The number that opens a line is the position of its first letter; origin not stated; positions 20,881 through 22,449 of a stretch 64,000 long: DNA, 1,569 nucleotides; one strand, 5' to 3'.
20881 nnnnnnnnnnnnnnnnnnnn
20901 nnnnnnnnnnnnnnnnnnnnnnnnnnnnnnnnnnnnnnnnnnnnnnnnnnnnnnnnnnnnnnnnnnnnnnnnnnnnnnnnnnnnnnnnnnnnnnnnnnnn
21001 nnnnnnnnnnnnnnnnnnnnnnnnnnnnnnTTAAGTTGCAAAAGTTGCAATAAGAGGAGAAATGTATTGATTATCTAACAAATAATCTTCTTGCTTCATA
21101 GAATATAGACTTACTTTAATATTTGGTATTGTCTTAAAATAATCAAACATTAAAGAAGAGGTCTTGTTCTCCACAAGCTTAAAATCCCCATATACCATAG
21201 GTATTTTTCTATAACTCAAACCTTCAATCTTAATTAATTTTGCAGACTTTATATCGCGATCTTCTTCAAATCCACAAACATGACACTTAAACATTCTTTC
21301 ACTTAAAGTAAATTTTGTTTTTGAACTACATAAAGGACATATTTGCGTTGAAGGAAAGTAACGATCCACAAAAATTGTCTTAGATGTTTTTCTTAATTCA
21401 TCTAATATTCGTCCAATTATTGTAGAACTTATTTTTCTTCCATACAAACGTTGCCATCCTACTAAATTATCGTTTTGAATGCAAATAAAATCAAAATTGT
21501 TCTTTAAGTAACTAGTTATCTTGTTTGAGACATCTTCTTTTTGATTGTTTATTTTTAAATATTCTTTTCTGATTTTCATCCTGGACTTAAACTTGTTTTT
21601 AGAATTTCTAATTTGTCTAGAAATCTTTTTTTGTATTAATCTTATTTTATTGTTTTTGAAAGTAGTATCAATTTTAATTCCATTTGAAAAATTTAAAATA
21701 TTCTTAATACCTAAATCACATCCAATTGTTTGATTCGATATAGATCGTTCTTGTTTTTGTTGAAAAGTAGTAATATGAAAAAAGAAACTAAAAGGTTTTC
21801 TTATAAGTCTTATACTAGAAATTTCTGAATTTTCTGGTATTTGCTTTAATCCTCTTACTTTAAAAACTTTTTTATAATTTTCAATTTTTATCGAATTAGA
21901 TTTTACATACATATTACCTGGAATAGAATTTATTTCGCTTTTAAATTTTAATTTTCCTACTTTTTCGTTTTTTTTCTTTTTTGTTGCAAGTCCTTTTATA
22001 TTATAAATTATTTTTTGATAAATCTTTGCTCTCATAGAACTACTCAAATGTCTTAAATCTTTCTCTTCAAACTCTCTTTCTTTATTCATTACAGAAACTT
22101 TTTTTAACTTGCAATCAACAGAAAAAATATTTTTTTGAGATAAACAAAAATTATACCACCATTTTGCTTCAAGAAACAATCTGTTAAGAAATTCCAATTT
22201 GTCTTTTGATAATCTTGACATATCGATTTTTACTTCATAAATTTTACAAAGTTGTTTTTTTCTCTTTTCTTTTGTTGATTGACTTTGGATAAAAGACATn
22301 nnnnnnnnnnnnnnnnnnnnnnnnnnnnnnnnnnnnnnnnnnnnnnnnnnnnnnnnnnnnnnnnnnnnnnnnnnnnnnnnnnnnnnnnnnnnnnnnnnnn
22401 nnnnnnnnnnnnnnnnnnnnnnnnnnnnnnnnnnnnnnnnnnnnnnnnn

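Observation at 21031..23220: TnpB nuclease beside a tandemly duplicated, diverging two-gene cassette with a poly-A frameshift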

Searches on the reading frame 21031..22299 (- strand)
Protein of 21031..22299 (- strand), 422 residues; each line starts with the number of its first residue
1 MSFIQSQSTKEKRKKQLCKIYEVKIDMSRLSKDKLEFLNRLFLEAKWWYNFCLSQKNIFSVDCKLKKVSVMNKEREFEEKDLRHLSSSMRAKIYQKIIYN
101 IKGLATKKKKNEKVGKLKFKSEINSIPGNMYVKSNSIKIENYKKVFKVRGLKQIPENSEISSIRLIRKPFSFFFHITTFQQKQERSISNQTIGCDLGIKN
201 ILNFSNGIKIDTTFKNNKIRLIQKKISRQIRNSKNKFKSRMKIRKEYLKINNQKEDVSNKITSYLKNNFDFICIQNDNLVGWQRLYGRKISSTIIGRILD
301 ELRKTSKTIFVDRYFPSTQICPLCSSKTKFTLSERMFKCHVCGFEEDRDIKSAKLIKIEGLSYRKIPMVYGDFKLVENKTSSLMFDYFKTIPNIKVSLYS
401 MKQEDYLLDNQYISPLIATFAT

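Call 4: search_protein_families(library=pfam, proteins=[window:21031-22299:-], max_evalue=0.1)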
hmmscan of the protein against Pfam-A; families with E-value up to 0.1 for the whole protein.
window:21031-22299:- (422 aa): 4 families
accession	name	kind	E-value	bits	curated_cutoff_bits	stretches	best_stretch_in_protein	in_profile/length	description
PF07282.18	Cas12f1-like_TNB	-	1.4e-09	38.4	26.3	1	306-356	17-60/60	Cas12f1-like, TNB domain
PF01385.25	OrfB_IS605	-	6.1e-08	33.3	30.5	1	180-270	7-104/120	Probable transposase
PF12760.12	Zn_ribbon_IS1595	-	0.0062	16.9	25.4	1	313-343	13-44/46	Transposase zinc-ribbon domain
PF00130.28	C1_1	-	0.0066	16.7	26.5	1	310-344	3-36/53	Phorbol esters/diacylglycerol binding domain (C1 domain)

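Call 12: search_protein_families(library=phrogs, proteins=[window:21031-22299:-], max_evalue=0.01)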
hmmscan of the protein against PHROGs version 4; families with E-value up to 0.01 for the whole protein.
window:21031-22299:- (422 aa): 4 families
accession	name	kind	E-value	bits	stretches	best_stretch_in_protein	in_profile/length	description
phrog_506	-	integration and excision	4.3e-41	142.4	1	31-362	17-366/403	transposase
phrog_12300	-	integration and excision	1.2e-18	68.3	1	171-357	41-238/286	transposase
phrog_17087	-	unknown function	9.1e-16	59.3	1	238-362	2-134/141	-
phrog_13964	-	integration and excision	3.9e-07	30.9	1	77-245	67-235/237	transposase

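Call 14: find_homologous_proteins(query=window:21031-22299:-)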
Query window:21031-22299:- (422 aa): 513 proteins with E <= 0.001 among 5857 candidates; the best 120 are listed.
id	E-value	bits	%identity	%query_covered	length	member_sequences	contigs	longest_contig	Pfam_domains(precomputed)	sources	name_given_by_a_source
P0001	2.0e-270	914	100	100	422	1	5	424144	PF01385.26,PF07282.19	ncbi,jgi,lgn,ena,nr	ncbi:MAG: transposase [Candidatus Nanoarchaeia archaeon]|jgi:transposase|nr:transposase [Candidatus 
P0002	5.1e-156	538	61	94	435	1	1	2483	PF01385.26,PF07282.19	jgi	-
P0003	1.8e-148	513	59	95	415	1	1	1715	PF01385.26,PF07282.19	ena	-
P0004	7.5e-145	501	58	93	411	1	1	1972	PF01385.26,PF07282.19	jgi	jgi:putative transposase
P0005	3.4e-144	499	56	95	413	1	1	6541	PF01385.26,PF07282.19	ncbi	-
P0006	5.2e-141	488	57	95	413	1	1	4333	PF01385.26,PF07282.19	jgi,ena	-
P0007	2.8e-131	456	54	93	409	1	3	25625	PF01385.26,PF07282.19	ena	-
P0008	2.6e-130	453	54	95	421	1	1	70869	PF01385.26,PF07282.19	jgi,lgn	jgi:putative transposase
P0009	5.0e-124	432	53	93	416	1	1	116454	PF01385.26,PF07282.19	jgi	jgi:putative transposase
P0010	1.1e-121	425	50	92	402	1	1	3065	PF01385.26,PF07282.19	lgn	-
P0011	4.0e-109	383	50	94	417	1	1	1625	PF01385.26,PF07282.19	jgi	jgi:putative transposase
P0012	8.6e-103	362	48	95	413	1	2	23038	PF01385.26,PF07282.19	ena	-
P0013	1.8e-98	348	59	64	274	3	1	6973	PF01385.26,PF07282.19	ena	-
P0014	1.9e-94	335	45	94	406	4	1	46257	PF01385.26,PF07282.19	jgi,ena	-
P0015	3.6e-93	331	45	94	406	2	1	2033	PF01385.26,PF07282.19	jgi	jgi:transposase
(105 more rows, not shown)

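Call 15: find_related_loci(query=window:21031-22299:-, collection=viral_contigs, flank=6000)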
Query window:21031-22299:- (422 aa) in viral_contigs; peptide patterns used: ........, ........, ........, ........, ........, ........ (x = any residue, [..] = any of these).
8 stretches matched a pattern, but none encodes a relative of the query by tblastn (E <= 1e-3).

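Call 17: find_encoding_contigs(protein=P0001, flank=4000, max_places=10)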
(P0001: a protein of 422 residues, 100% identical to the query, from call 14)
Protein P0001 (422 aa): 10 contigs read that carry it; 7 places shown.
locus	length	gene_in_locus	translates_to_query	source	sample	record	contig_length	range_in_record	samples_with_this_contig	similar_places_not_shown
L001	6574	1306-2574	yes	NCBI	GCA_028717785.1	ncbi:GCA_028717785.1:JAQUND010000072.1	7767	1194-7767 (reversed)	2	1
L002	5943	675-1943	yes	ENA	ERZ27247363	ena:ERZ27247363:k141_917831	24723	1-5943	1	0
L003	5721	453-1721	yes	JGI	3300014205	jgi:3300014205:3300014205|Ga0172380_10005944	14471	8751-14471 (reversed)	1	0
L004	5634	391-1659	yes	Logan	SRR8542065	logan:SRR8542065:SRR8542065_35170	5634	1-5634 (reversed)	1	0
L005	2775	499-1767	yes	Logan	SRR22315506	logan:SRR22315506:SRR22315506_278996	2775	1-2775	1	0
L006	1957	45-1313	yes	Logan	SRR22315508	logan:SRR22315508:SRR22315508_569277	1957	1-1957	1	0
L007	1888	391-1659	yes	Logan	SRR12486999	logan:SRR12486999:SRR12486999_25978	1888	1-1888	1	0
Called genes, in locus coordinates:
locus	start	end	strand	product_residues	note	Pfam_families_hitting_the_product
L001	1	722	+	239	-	?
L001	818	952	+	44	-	-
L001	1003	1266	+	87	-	-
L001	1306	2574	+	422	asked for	PF01385:OrfB_IS605, PF07282:Cas12f1-like_TNB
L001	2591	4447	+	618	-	-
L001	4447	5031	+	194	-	-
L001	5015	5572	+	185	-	-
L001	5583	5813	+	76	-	-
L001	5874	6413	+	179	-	-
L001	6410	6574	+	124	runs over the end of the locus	-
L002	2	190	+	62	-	?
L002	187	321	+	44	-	-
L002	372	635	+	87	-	-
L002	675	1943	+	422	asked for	PF01385:OrfB_IS605, PF07282:Cas12f1-like_TNB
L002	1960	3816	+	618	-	-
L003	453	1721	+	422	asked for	PF01385:OrfB_IS605, PF07282:Cas12f1-like_TNB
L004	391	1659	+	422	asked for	PF01385:OrfB_IS605, PF07282:Cas12f1-like_TNB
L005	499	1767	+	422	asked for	PF01385:OrfB_IS605, PF07282:Cas12f1-like_TNB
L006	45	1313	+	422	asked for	PF01385:OrfB_IS605, PF07282:Cas12f1-like_TNB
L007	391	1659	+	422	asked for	PF01385:OrfB_IS605, PF07282:Cas12f1-like_TNB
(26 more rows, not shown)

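Call 24: find_encoding_contigs(protein=P0002, flank=1500, max_places=2)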
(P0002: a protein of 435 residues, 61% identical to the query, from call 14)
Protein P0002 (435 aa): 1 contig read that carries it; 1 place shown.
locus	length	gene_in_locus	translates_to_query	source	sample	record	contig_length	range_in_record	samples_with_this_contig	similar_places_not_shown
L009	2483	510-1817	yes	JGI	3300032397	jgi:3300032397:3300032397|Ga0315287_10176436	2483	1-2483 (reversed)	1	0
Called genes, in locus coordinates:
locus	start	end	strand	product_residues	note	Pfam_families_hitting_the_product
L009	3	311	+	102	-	?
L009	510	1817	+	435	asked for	PF01385:OrfB_IS605, PF07282:Cas12f1-like_TNB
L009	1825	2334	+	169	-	-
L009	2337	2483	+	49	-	?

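Call 25: find_encoding_contigs(protein=P0005, flank=2500, max_places=2)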
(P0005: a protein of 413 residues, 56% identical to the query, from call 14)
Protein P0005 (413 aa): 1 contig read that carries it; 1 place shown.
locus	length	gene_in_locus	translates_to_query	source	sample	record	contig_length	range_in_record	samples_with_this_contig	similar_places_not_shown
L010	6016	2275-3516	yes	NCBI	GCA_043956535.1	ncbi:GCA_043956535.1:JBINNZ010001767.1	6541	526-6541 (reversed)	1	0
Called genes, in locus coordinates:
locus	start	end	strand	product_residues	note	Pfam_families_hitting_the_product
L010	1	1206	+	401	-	?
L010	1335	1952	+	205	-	-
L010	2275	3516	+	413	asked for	PF01385:OrfB_IS605, PF07282:Cas12f1-like_TNB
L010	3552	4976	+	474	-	-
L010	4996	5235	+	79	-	-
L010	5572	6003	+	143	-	-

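Call 26: find_encoding_contigs(protein=P0006, flank=2500, max_places=2)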
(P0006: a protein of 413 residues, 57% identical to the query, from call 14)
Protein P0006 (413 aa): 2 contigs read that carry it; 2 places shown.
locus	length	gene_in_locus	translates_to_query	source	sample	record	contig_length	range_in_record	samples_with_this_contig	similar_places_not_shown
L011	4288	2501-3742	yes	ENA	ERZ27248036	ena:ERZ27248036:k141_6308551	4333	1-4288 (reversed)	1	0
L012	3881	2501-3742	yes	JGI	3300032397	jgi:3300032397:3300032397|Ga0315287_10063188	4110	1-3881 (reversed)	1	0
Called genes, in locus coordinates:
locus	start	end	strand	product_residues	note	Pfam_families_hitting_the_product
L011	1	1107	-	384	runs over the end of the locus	?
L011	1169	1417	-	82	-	-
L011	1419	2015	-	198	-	-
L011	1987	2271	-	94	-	PF04026:SpoVG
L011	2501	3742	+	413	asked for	PF01385:OrfB_IS605, PF07282:Cas12f1-like_TNB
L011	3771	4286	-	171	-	?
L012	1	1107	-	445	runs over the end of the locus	?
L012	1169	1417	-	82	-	-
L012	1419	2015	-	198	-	-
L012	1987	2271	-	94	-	PF04026:SpoVG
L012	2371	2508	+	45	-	-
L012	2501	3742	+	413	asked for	PF01385:OrfB_IS605, PF07282:Cas12f1-like_TNB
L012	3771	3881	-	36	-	?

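Call 27: find_encoding_contigs(protein=P0008, flank=4000, max_places=2)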
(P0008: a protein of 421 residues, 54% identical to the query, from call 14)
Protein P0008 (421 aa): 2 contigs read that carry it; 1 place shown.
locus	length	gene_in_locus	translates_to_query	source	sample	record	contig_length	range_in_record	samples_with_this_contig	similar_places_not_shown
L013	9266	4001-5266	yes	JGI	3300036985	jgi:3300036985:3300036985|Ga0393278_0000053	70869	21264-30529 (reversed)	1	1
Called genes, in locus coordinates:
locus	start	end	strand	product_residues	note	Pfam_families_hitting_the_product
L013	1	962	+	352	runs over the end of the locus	-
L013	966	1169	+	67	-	-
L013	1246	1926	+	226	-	PF03167:UDG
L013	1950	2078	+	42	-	-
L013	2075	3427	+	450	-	PF00150:Cellulase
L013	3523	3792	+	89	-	PF09723:Zn_ribbon_8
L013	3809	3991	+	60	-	-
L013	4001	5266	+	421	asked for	PF01385:OrfB_IS605 (weak), PF07282:Cas12f1-like_TNB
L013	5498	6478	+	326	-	PF08281:Sigma70_r4_2, PF04545:Sigma70_r4 (faint)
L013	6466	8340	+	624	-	PF27249:MJ0330_N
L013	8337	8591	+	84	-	-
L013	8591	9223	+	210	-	-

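Call 28: find_encoding_contigs(protein=P0009, flank=4000, max_places=2)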
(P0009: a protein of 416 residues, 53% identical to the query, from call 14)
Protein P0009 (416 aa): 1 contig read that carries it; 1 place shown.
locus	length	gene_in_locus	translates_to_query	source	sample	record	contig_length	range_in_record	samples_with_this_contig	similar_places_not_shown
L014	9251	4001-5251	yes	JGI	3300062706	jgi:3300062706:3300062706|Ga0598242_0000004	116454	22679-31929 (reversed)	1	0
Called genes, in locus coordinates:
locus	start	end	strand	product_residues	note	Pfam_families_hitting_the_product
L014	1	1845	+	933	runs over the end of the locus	-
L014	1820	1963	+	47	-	-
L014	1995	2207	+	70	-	-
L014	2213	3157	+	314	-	-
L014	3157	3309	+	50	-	-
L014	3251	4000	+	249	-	PF04545:Sigma70_r4 (weak), PF08281:Sigma70_r4_2 (faint)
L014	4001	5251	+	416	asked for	PF01385:OrfB_IS605, PF07282:Cas12f1-like_TNB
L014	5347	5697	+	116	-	-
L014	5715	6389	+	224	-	-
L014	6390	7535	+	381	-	PF13475:DUF4116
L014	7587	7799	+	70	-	-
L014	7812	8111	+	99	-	-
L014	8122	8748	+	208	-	-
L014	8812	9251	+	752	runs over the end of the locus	-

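Call 29: find_encoding_contigs(protein=P0007, flank=4000, max_places=3)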
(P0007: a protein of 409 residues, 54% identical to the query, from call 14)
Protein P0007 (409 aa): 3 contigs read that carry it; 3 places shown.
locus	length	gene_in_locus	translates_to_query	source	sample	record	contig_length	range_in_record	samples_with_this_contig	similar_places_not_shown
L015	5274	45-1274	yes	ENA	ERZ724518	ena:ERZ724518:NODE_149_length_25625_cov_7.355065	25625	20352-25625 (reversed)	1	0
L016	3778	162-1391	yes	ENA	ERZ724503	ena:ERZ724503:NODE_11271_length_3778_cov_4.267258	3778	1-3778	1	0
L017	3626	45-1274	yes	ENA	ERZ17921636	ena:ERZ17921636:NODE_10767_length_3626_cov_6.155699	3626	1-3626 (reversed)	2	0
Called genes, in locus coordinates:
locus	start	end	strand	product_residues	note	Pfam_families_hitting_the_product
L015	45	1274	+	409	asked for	PF01385:OrfB_IS605, PF07282:Cas12f1-like_TNB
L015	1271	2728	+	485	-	-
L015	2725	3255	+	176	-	-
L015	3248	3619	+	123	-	-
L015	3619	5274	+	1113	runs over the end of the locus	-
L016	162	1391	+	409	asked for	PF01385:OrfB_IS605, PF07282:Cas12f1-like_TNB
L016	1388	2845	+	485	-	-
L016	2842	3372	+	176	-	-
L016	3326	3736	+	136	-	-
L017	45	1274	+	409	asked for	PF01385:OrfB_IS605, PF07282:Cas12f1-like_TNB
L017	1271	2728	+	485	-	-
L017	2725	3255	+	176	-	-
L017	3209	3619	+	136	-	-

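Call 43: find_related_loci(query=A4, collection=metagenome_contigs, flank=3000)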
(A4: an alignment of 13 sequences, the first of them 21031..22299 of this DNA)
Query A4 (422 aa) in metagenome_contigs; peptide patterns used: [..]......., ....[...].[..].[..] (x = any residue, [..] = any of these).
537 stretches matched a pattern; 448 encode a relative of the query (tblastn E <= 1e-3); the best 80 are kept; 80 distinct loci.
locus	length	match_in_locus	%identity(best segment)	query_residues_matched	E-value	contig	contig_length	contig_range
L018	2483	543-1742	61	7-404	1e-164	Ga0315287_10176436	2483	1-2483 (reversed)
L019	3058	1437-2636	60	7-407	8e-158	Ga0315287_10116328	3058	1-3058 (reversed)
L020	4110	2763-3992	57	7-416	2e-151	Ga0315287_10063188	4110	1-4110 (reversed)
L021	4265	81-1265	54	7-398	6e-134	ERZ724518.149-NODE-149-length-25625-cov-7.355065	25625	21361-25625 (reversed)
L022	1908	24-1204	57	7-397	2e-143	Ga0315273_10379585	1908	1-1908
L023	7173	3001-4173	45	9-404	9e-104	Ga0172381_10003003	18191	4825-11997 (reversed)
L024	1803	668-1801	45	8-386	1e-106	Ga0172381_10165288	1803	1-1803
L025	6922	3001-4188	43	7-397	3e-98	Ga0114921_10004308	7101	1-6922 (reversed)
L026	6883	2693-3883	43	7-397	9e-94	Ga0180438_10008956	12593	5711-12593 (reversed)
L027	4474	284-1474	43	7-397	2e-93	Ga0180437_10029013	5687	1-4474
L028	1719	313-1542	44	7-407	3e-99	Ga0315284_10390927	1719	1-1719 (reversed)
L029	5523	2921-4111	44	7-397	7e-93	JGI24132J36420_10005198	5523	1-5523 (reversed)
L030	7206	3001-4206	38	9-400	9e-93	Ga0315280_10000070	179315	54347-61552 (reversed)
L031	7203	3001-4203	38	9-400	3e-92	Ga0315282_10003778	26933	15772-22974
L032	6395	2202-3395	43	7-398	1e-91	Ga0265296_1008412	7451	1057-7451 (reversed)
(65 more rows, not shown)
